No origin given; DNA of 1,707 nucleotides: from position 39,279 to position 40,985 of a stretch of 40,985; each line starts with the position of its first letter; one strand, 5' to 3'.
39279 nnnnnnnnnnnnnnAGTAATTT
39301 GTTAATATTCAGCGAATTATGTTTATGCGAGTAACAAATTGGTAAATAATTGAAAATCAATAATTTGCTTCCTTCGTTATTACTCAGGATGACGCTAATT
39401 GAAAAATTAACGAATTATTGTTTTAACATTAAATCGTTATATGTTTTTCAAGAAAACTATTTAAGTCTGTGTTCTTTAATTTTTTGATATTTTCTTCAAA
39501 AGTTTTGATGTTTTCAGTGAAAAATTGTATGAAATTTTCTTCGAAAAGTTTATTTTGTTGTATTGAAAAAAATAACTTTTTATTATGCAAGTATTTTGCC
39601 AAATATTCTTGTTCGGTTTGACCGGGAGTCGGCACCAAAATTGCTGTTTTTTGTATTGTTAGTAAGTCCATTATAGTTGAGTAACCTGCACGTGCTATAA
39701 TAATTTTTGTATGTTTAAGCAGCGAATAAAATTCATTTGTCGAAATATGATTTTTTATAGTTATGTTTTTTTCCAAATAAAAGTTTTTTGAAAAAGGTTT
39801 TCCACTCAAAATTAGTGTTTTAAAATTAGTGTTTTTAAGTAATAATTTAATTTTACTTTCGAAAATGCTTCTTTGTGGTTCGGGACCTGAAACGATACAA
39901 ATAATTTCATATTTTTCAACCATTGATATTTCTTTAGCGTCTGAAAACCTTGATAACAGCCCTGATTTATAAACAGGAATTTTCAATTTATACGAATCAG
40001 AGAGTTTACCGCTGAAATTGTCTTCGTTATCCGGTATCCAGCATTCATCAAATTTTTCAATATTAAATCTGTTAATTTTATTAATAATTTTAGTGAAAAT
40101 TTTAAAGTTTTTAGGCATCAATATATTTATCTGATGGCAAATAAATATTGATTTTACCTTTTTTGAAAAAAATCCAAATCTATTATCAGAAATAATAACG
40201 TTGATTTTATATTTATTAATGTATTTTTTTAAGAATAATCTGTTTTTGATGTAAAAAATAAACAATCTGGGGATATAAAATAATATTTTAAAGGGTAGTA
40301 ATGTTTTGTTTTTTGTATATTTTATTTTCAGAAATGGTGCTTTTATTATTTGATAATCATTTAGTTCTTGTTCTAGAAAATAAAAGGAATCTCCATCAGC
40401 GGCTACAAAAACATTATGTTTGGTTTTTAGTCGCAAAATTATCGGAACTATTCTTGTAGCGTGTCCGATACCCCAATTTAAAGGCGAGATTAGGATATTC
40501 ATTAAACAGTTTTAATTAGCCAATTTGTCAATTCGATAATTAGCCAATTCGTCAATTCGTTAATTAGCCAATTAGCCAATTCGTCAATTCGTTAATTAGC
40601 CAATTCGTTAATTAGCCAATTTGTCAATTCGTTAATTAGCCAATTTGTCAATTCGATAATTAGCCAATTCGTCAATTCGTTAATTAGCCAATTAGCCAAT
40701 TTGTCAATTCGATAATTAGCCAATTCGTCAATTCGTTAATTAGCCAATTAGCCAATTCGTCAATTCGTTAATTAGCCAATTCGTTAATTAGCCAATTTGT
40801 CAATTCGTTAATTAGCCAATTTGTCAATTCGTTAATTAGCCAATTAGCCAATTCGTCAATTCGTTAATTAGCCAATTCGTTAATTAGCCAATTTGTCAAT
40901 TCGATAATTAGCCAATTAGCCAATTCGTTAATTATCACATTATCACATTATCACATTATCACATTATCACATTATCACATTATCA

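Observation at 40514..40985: At least 472 bp of perfectly phased 8-nt 'words' with grammar-like order, abutting the glycosyltransferase start codon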

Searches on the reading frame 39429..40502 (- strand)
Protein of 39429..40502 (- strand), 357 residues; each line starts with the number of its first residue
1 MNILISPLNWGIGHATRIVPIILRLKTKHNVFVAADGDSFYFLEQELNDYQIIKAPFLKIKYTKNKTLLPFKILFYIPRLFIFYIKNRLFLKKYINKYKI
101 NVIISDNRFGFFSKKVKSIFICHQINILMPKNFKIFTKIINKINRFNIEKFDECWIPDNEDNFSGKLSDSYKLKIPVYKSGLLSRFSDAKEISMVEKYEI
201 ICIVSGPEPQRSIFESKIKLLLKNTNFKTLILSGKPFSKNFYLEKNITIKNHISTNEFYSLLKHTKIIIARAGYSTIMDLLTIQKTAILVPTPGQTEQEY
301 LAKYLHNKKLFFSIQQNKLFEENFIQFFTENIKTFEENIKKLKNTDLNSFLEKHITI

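Call 7: search_protein_families(library=pfam, proteins=[window:39429-40502:-])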
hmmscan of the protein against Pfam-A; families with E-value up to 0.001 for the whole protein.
window:39429-40502:- (357 aa): 2 families
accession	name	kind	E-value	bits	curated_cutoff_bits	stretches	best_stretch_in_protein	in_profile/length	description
PF04101.22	Glyco_tran_28_C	-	1.7e-12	48.1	22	1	242-334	49-143/166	Glycosyltransferase family 28 C-terminal domain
PF13528.12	Glyco_trans_1_3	-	2.9e-12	46.9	25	2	243-326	234-316/322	Glycosyl transferase family 1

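Call 8: find_encoding_contigs(protein=window:39429-40502:-, flank=10000, max_places=10)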
Protein window:39429-40502:- (357 aa): 2 contigs read that carry it; 2 places shown.
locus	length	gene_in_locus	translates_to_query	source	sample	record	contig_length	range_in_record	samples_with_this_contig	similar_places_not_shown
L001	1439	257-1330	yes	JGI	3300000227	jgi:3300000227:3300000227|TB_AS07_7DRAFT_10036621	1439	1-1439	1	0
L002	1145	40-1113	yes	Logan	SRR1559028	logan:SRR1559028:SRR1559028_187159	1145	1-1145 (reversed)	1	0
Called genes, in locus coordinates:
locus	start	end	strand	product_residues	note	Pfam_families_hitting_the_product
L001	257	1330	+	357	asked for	PF04101:Glyco_tran_28_C, PF13528:Glyco_trans_1_3 (weak)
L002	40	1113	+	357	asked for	PF04101:Glyco_tran_28_C, PF13528:Glyco_trans_1_3 (weak)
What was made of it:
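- Tried and rejected: Exact-protein look-up of the GT gave only two short contigs, both ending in the array (call 8).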

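Call 19: find_homologous_proteins(query=window:39429-40502:-, max_evalue=1e-30)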
Query window:39429-40502:- (357 aa): 7938 proteins with E <= 1e-30 among 8000 candidates; the best 120 are listed.
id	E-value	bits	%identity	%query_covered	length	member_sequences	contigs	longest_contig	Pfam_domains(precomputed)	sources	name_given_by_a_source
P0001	2.2e-228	775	100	100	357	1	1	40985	PF13528.13,PF04101.23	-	-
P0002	7.1e-120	418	56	99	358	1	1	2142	PF13528.13,PF04101.23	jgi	jgi:uncharacterized protein (TIGR00661 family)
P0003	9.3e-120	418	58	97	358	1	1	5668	PF13528.13,PF04101.23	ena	-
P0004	5.5e-119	415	56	99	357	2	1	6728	PF13528.13,PF04101.23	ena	-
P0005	1.2e-118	414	58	99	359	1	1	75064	PF13528.13,PF04101.23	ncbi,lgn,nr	ncbi:MAG: hypothetical protein JXL97_12015 [Bacteroidales bacterium]|nr:hypothetical protein [Bacter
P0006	1.2e-118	414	57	99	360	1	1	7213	PF13528.13,PF04101.23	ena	-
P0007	2.8e-115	403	57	99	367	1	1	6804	PF13528.13,PF04101.23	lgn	-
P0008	1.3e-107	378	52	98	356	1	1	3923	PF13528.13,PF04101.23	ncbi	-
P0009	1.1e-106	375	59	89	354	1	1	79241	PF13528.13,PF04101.23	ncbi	-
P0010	2.0e-106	374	54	99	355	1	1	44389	PF13528.13,PF04101.23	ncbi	-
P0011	1.0e-105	372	53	95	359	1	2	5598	PF13528.13,PF04101.23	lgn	-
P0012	2.8e-103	364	52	100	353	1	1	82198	PF13528.13,PF04101.23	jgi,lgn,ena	-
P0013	7.9e-103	362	53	97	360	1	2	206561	PF13528.13,PF04101.23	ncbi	-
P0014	3.4e-102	360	52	95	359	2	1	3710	PF13528.13,PF04101.23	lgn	-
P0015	2.0e-101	358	53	99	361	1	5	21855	PF13528.13,PF04101.23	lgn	-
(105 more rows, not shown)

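Call 20: find_encoding_contigs(protein=P0005, flank=6000, max_places=2)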
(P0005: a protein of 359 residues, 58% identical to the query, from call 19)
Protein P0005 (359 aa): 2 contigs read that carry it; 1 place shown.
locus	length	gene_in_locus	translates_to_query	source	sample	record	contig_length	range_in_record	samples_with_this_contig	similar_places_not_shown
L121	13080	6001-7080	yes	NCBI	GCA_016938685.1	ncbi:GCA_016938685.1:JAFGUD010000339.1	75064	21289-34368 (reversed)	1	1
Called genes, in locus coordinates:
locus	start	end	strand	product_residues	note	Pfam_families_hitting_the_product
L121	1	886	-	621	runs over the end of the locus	PF14938:SNAP (faint), PF13174:TPR_6 (faint), PF00515:TPR_1 (faint), PF07719:TPR_2 (faint), PF13176:TPR_7 (faint), PF17874:TPR_MalT (weak), PF13424:TPR_12, PF07228:SpoIIE, +1 more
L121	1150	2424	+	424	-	PF00155:Aminotran_1_2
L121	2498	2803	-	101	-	PF13620:CarboxypepD_reg, PF13715:CarbopepD_reg_2 (weak)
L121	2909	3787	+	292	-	-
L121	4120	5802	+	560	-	PF07837:FTCD_N, PF02971:FTCD, PF04961:FTCD_C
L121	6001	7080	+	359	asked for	PF13528:Glyco_trans_1_3, PF04101:Glyco_tran_28_C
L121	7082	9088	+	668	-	PF05193:Peptidase_M16_C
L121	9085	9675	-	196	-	PF04955:HupE_UreJ (weak), PF13795:HupE_UreJ_2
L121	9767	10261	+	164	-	PF20420:DUF6702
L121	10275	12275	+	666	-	PF07676:PD40 (weak), PF13620:CarboxypepD_reg (faint), PF00691:OmpA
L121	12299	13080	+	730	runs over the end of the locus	-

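Call 21: find_encoding_contigs(protein=P0009, flank=6000, max_places=2)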
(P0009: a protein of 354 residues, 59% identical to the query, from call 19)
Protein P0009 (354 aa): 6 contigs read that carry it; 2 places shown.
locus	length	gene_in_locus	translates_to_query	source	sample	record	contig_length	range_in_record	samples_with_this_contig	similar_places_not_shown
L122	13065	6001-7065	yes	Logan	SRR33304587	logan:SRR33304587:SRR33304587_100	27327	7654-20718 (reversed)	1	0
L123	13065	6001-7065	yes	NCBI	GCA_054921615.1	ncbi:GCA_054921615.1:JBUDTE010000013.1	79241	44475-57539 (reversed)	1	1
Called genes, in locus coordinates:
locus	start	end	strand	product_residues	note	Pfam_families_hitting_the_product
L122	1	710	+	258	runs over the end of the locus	PF09674:DUF2400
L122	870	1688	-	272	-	PF04294:VanW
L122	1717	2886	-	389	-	PF24521:Ank_KRIT1, PF12796:Ank_2, PF13637:Ank_4, PF13857:Ank_5, PF00023:Ank, PF12796:Ank_2, PF13637:Ank_4 (weak), PF13857:Ank_5 (weak), +1 more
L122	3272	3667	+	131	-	-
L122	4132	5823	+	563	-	PF07837:FTCD_N, PF02971:FTCD, PF04961:FTCD_C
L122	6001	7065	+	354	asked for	PF04101:Glyco_tran_28_C, PF13528:Glyco_trans_1_3 (weak)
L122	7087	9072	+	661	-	PF05193:Peptidase_M16_C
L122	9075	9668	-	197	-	PF13795:HupE_UreJ_2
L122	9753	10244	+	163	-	PF20420:DUF6702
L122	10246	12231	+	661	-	PF07676:PD40 (weak), PF00691:OmpA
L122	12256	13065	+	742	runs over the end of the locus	-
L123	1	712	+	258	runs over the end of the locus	PF09674:DUF2400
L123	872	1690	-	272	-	PF04294:VanW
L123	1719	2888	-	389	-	PF24521:Ank_KRIT1, PF12796:Ank_2, PF13637:Ank_4, PF13857:Ank_5, PF00023:Ank, PF12796:Ank_2, PF13637:Ank_4 (weak), PF13857:Ank_5 (weak), +1 more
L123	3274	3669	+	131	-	-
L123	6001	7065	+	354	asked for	PF04101:Glyco_tran_28_C, PF13528:Glyco_trans_1_3 (weak)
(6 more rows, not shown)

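Call 22: find_encoding_contigs(protein=P0012, flank=6000, max_places=2)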
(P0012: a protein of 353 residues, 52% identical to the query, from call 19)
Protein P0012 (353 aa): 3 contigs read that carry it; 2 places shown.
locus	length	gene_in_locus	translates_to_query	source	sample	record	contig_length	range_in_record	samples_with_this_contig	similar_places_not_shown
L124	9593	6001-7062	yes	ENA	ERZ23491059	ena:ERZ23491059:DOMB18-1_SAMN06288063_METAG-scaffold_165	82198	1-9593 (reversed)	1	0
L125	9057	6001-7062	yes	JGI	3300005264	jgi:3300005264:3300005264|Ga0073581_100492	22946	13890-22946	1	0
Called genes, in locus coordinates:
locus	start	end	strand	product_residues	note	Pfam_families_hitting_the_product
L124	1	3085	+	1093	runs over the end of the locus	PF00400:WD40, PF23381:Beta-prop_IFT122_1st, PF23393:Beta-prop_WDR90_POC16_2nd, PF23409:Beta-prop_EML, PF23414:Beta-prop_EML_2, PF24805:EIF3I, PF24807:WD40_CDC20-Fz, PF24814:WD40_Prp19, +52 more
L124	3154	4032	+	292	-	-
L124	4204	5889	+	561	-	PF07837:FTCD_N, PF02971:FTCD, PF04961:FTCD_C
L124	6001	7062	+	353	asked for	PF13528:Glyco_trans_1_3 (weak), PF04101:Glyco_tran_28_C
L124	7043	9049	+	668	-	PF05193:Peptidase_M16_C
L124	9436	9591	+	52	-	?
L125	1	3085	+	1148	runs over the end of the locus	PF00400:WD40, PF24105:Beta-prop_CAF1B_HIR1, PF24780:WD40_MABP1-WDR62_1st, PF24796:WDR55, PF24805:EIF3I, PF24807:WD40_CDC20-Fz, PF24814:WD40_Prp19, PF24817:WD40_WDHD1_1st, +63 more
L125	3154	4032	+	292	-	-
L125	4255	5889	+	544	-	PF07837:FTCD_N, PF02971:FTCD, PF04961:FTCD_C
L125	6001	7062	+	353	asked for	PF13528:Glyco_trans_1_3 (weak), PF04101:Glyco_tran_28_C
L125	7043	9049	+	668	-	PF05193:Peptidase_M16_C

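Call 43: search_protein_families(library=ncbifam, proteins=[window:39429-40502:-])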
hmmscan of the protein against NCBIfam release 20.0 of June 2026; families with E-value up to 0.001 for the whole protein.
window:39429-40502:- (357 aa): 4 families
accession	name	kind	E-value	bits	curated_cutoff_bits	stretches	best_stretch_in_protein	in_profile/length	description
TIGR00661.1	MJ1255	subfamily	5.2e-15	55.5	195.9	1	3-307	2-290/321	MJ1255/VC2487 family glycosyltransferase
TIGR01133.1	murG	equivalog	1.4e-10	40.7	250.25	1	238-345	228-343/353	undecaprenyldiphospho-muramoylpentapeptide beta-N-acetylglucosaminyltransferase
NF041548.1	PssE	equivalog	3e-07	30.5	120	1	240-341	36-137/146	PssE/Cps14G family polysaccharide biosynthesis glycosyltransferase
NF009102.0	PRK12446.1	equivalog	5.5e-05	22.2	339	1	201-344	188-338/352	undecaprenyldiphospho-muramoylpentapeptide beta-N-acetylglucosaminyltransferase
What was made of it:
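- On Contingency-locus (phase-variable) simple-sequence repeat: The GT is MJ1255-like, has more than 7,900 homologues, and sits in conserved synteny next to FTCD and an M16 peptidase (calls 19-22 and 43).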

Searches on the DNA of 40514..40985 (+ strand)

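Call 65: search_dna_similar(query=window:40514-40985:+, collection=plasmids, mode=distant, max_rows=10)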
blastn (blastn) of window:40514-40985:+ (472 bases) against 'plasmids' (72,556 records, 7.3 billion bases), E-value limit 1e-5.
No match.

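Call 66: search_dna_similar(query=window:40514-40985:+, collection=phages, mode=distant, max_rows=10)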
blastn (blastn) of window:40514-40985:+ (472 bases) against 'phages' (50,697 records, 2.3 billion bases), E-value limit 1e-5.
No match.
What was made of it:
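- Tried and rejected: BLAST of the array against the plasmid and phage collections gave no match, possibly because of low-complexity masking (calls 65 and 66).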
